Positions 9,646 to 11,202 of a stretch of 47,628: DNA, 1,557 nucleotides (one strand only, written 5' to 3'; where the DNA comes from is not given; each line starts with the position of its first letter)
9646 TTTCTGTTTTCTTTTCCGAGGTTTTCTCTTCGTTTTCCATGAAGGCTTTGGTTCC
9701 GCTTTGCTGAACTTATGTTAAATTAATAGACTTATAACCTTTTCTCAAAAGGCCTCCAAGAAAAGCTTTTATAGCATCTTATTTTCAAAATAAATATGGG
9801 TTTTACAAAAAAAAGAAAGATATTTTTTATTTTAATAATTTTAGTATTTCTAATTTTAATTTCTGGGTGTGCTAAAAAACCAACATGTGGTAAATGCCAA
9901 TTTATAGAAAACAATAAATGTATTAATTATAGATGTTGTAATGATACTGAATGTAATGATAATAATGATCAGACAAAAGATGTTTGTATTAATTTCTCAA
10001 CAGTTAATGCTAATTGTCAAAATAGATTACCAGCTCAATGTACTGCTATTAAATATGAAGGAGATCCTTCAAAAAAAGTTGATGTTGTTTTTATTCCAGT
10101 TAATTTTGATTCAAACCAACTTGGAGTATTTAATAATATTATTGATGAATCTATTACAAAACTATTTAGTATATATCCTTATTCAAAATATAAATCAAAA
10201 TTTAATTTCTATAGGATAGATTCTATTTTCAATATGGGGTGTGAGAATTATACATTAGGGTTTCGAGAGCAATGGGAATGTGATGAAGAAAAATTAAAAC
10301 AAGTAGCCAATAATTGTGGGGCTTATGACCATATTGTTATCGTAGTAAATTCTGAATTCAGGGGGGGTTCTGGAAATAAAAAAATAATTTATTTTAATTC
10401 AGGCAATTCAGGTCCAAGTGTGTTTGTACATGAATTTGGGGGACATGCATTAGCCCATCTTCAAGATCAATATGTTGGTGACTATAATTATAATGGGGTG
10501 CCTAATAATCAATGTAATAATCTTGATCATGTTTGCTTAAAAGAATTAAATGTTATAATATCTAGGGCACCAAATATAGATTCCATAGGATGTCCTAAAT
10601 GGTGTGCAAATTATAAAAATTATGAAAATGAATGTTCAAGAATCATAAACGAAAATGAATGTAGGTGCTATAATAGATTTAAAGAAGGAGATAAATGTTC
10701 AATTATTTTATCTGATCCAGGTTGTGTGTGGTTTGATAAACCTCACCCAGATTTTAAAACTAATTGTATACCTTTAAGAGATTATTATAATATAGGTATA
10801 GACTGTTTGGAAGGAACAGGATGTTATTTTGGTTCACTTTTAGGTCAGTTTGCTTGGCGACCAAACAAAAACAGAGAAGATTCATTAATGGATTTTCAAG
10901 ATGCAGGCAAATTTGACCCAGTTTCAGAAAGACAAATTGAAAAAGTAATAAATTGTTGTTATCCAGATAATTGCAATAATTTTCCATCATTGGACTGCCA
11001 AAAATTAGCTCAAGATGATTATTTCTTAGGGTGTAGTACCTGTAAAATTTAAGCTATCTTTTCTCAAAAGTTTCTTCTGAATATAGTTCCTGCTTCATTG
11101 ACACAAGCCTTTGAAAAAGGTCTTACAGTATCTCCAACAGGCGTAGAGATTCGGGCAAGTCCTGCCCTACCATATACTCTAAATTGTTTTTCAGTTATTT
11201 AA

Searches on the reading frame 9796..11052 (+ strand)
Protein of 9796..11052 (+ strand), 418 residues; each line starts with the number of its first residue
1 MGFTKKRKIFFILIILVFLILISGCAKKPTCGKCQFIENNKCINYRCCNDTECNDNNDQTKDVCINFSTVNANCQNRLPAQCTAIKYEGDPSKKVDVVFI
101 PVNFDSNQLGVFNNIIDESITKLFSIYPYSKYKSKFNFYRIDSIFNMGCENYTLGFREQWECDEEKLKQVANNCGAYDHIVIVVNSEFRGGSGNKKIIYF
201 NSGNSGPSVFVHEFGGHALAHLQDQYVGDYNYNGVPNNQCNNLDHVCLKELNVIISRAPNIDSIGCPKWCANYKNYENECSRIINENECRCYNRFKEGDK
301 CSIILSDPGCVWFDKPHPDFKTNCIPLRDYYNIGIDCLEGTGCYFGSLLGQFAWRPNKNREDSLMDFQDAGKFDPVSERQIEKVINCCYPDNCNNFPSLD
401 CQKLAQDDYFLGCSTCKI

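Call 11: search_protein_families(library=pfam, proteins=[window:9796-11052:+], max_evalue=0.00001)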
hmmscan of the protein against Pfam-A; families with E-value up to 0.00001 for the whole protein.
window:9796-11052:+ (418 aa): 1 family
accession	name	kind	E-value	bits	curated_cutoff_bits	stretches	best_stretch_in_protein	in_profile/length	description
PF09471.16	Peptidase_M64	-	2.6e-10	40.4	26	0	162-230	96-165/302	IgA Peptidase M64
